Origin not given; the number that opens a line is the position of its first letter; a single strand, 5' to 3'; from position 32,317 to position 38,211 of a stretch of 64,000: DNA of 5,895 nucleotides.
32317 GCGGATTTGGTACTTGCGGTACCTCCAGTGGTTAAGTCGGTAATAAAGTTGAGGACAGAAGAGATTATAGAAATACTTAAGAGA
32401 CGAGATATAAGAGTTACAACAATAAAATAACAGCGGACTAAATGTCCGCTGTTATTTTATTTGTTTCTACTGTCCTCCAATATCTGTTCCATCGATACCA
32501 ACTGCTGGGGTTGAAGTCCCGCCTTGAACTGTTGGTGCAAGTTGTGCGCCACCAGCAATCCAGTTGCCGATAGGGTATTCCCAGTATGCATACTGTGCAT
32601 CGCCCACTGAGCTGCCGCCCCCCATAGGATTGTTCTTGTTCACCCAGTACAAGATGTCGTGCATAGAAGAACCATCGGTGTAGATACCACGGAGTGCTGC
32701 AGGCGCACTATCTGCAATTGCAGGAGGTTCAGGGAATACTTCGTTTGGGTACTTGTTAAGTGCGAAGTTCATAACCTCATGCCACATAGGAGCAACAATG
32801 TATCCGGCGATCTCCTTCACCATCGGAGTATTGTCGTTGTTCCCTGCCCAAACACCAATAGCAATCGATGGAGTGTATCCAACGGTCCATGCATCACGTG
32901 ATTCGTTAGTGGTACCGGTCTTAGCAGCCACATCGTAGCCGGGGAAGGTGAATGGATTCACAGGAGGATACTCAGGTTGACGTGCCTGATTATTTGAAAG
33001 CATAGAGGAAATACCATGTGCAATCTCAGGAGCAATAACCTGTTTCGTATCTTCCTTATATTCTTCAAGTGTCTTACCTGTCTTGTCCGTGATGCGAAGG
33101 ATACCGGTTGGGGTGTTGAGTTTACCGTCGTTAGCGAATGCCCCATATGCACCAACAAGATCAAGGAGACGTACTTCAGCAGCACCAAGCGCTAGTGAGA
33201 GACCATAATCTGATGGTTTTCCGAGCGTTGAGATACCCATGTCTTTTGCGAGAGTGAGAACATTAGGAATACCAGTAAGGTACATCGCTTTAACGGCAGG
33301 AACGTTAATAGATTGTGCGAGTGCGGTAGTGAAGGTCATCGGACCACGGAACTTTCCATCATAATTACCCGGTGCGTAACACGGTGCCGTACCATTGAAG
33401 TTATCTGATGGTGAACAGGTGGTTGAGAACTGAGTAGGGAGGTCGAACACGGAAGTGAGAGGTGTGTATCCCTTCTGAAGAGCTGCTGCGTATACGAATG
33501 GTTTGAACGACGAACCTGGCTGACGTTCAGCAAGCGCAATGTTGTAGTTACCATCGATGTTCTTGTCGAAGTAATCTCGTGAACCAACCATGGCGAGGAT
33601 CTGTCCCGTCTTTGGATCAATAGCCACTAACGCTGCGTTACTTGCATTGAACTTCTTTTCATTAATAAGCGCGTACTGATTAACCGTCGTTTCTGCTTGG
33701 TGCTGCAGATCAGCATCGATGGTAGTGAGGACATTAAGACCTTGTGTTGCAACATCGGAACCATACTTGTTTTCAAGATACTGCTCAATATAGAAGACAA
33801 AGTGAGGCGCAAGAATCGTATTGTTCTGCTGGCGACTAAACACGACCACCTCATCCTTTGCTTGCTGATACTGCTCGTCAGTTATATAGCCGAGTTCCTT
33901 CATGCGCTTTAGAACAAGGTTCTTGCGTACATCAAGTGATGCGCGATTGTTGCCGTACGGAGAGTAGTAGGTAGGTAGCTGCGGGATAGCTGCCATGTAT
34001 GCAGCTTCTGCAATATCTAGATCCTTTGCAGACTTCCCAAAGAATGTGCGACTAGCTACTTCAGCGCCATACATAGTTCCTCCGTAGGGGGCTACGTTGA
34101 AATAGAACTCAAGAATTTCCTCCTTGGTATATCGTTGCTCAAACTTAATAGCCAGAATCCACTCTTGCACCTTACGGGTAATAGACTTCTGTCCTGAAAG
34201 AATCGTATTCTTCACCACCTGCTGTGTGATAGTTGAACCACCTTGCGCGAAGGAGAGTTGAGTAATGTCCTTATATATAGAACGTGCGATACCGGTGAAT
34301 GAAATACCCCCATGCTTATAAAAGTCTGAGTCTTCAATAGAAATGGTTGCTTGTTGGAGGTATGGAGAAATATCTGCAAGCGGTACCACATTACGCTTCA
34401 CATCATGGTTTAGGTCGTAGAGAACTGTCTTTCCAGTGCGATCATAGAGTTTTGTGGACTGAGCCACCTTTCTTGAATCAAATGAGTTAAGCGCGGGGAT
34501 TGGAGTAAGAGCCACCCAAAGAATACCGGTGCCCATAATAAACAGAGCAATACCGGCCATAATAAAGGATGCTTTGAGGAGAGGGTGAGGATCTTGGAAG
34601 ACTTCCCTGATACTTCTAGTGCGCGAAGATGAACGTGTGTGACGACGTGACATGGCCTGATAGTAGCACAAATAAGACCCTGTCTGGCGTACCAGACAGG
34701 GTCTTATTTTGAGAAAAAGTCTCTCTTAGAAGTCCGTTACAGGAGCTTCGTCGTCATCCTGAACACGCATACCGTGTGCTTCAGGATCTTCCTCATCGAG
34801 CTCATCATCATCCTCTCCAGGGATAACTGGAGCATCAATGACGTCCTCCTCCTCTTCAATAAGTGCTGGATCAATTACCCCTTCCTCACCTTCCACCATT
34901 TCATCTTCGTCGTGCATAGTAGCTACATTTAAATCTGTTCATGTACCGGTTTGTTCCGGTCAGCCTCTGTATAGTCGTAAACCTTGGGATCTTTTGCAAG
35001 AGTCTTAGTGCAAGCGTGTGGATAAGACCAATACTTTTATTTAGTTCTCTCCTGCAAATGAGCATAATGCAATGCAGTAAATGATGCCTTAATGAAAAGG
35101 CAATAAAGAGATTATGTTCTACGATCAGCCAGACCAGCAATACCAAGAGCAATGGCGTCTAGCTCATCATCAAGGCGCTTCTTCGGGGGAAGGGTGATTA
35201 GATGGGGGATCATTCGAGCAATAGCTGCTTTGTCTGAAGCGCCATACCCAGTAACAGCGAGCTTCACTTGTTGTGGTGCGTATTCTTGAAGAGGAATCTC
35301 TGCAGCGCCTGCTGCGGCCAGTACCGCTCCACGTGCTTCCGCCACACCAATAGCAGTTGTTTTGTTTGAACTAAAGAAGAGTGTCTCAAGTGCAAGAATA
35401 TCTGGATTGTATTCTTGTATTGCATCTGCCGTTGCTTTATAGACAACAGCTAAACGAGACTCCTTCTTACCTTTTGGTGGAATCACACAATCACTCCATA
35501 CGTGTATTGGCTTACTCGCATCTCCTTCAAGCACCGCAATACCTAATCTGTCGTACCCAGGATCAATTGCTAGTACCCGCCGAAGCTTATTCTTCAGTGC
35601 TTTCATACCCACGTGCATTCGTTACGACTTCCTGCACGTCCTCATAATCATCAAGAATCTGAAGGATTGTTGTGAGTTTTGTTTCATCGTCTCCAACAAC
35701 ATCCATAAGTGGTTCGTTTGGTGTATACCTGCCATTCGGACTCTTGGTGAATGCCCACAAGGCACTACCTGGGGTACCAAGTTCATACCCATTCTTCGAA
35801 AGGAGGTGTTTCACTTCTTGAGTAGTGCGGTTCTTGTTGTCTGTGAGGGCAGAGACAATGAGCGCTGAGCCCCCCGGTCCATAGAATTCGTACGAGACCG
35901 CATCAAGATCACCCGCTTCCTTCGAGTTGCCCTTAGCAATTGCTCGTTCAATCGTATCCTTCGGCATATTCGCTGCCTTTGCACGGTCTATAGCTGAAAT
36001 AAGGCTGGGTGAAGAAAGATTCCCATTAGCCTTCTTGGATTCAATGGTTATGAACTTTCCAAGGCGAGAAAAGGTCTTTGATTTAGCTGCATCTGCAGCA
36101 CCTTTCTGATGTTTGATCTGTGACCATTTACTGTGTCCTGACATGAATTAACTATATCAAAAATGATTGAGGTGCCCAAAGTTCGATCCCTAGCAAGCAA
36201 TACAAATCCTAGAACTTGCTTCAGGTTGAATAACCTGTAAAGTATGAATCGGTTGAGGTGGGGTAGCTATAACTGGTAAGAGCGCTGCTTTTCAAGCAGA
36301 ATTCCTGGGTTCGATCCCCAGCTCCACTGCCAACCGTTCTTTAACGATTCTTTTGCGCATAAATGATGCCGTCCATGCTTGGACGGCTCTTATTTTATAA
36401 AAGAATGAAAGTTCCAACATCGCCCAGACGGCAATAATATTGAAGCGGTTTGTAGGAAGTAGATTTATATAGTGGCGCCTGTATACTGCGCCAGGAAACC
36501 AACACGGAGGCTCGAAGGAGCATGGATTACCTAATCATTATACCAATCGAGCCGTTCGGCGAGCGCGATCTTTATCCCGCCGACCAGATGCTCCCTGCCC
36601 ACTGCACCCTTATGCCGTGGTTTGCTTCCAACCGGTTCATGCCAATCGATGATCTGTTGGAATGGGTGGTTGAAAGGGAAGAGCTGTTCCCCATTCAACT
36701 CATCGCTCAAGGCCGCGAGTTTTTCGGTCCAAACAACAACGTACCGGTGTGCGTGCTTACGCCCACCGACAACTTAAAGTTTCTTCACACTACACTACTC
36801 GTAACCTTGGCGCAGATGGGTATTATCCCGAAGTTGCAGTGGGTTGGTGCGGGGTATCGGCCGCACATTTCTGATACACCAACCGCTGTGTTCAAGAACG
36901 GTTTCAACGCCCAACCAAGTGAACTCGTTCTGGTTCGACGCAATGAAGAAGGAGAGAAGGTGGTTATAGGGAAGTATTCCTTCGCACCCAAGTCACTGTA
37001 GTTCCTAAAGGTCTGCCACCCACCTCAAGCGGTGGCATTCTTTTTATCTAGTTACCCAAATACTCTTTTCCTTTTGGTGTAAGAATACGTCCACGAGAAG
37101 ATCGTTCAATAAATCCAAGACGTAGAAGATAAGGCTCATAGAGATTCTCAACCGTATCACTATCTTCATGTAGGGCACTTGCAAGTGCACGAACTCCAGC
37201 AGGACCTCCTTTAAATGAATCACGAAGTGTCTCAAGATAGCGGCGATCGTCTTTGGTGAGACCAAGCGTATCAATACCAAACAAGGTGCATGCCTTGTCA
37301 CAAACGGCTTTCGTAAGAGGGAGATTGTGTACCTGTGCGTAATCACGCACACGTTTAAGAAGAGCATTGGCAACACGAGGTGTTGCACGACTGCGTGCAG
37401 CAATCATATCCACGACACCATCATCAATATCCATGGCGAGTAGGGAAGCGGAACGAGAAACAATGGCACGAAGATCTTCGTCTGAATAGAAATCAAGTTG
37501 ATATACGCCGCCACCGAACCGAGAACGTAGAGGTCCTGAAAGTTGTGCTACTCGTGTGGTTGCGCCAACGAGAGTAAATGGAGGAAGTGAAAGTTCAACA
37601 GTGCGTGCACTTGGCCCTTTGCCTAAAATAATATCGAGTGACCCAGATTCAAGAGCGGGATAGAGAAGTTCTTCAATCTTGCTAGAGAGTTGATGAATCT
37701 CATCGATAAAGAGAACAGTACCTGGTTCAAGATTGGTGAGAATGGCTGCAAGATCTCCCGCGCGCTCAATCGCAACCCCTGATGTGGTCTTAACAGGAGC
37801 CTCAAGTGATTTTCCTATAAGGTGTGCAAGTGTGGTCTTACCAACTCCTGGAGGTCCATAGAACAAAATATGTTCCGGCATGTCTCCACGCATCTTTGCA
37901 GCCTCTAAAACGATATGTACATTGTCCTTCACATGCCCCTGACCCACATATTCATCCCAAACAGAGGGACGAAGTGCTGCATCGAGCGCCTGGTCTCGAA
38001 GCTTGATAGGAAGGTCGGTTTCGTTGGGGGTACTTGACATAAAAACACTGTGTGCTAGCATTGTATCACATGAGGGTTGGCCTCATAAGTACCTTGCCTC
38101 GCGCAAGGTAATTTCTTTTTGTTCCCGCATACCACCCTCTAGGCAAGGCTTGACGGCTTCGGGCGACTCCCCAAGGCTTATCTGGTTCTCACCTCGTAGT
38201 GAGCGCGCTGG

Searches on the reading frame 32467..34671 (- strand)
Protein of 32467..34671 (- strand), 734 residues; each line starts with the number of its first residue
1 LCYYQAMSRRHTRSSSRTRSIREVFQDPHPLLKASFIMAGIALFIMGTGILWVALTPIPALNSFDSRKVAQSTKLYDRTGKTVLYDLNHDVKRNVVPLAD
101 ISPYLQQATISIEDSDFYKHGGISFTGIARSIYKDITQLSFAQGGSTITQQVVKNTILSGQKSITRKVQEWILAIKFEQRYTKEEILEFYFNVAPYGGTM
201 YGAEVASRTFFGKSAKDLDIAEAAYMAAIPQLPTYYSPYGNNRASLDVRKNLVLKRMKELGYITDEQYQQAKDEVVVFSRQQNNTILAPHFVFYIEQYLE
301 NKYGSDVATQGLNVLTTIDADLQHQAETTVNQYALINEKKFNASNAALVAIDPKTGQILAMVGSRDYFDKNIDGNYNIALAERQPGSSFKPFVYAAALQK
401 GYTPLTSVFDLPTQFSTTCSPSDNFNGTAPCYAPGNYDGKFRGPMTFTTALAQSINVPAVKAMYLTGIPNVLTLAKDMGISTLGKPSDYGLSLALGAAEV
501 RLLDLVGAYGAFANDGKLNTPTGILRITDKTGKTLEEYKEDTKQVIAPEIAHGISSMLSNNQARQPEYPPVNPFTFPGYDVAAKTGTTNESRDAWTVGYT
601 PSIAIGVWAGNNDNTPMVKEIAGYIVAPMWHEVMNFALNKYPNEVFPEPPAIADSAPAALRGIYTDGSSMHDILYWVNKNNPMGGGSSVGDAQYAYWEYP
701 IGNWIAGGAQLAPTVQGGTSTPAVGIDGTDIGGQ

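Call 11: search_protein_families(library=pfam, proteins=[window:32467-34671:-], max_evalue=0.001)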
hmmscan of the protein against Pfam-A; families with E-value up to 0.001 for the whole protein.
window:32467-34671:- (734 aa): 2 families
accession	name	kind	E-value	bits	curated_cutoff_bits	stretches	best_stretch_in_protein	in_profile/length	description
PF00912.28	Transgly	-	6.3e-60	202.1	27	1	83-258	4-178/178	Transglycosylase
PF00905.27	Transpeptidase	-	1.4e-26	93.9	22.1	1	347-602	2-267/299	Penicillin binding protein transpeptidase domain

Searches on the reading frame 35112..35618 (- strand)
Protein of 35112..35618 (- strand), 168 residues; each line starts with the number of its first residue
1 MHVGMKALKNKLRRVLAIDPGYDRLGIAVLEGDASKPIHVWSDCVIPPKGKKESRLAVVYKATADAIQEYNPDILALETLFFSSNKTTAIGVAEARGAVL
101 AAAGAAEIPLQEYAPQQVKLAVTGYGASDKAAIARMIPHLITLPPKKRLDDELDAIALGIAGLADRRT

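Call 11: search_protein_families(library=pfam, proteins=[window:35112-35618:-], max_evalue=0.001)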
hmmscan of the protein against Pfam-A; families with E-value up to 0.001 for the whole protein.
window:35112-35618:- (168 aa): 1 family
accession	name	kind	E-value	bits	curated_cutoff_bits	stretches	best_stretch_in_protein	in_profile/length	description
PF02075.23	RuvC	-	2.4e-32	112.3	22.2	1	15-160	1-146/148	Crossover junction endodeoxyribonuclease RuvC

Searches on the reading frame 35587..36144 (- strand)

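Call 11: search_protein_families(library=pfam, proteins=[window:35587-36144:-], max_evalue=0.001)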
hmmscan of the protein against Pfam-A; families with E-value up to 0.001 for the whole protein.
window:35587-36144:- (185 aa): 2 families
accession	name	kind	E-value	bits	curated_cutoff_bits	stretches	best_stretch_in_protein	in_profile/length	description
PF01709.26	Transcrip_reg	-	3.8e-23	82.4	27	1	82-134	3-55/160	TACO1/YebC second and third domain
PF20772.2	TACO1_YebC_N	-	2.1e-22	79.8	36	1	5-74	1-72/73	TACO1/YebC protein N-terminal domain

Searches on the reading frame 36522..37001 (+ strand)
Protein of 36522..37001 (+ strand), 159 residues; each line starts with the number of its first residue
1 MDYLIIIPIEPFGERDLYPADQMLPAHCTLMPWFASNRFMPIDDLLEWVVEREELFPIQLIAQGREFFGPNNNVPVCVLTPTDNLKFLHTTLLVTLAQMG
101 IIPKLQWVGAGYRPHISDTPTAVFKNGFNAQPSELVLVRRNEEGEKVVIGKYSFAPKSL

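Call 12: search_protein_families(library=pfam, proteins=[window:36522-37001:+], max_evalue=0.001)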
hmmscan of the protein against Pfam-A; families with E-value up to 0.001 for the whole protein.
window:36522-37001:+ (159 aa): 1 family
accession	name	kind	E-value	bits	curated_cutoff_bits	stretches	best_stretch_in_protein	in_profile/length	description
PF13563.12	2_5_RNA_ligase2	-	4.1e-05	24.1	27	1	15-117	15-112/152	2'-5' RNA ligase superfamily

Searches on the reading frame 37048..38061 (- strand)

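Call 12: search_protein_families(library=pfam, proteins=[window:37048-38061:-], max_evalue=0.001)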
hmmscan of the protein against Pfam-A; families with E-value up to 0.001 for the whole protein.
window:37048-38061:- (337 aa): 12 families
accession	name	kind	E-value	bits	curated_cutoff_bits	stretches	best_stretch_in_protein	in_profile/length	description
PF05496.18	RuvB_N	-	5.7e-65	218.4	27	1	30-183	1-154/159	Holliday junction DNA helicase RuvB P-loop domain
PF05491.19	RuvB_C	-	3e-26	91.6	24.7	1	266-335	2-71/72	RuvB C-terminal winged helix domain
PF17864.7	AAA_lid_4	-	1.8e-21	76.1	27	1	192-264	1-74/74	RuvB AAA lid domain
PF00004.35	AAA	-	4.6e-18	66.4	21.2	1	65-183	1-124/131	ATPase family associated with various cellular activities (AAA)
PF07728.20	AAA_5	-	3.7e-08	33.9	22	1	64-182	1-139/139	AAA domain (dynein-related subfamily)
PF13191.12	AAA_16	-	1.8e-06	29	32.6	0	56-89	18-51/167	AAA ATPase domain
PF13401.12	AAA_22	-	2.6e-05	25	27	0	64-108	7-51/130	AAA domain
PF01078.27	Mg_chelatase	-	6.4e-05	22.9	20.3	0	63-84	23-44/207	Magnesium chelatase, subunit ChlI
PF06068.19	TIP49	-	0.00021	21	23.8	0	35-92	23-80/347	TIP49 P-loop domain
PF00158.32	Sigma54_activat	-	0.00023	21.4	20.2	0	114-144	94-124/168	Sigma-54 interaction domain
PF07724.20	AAA_2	-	0.0004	20.9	27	0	110-143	72-105/166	AAA domain (Cdc48 subfamily)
PF00910.28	RNA_helicase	-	0.00042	21.2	21.5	0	65-133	1-71/105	RNA helicase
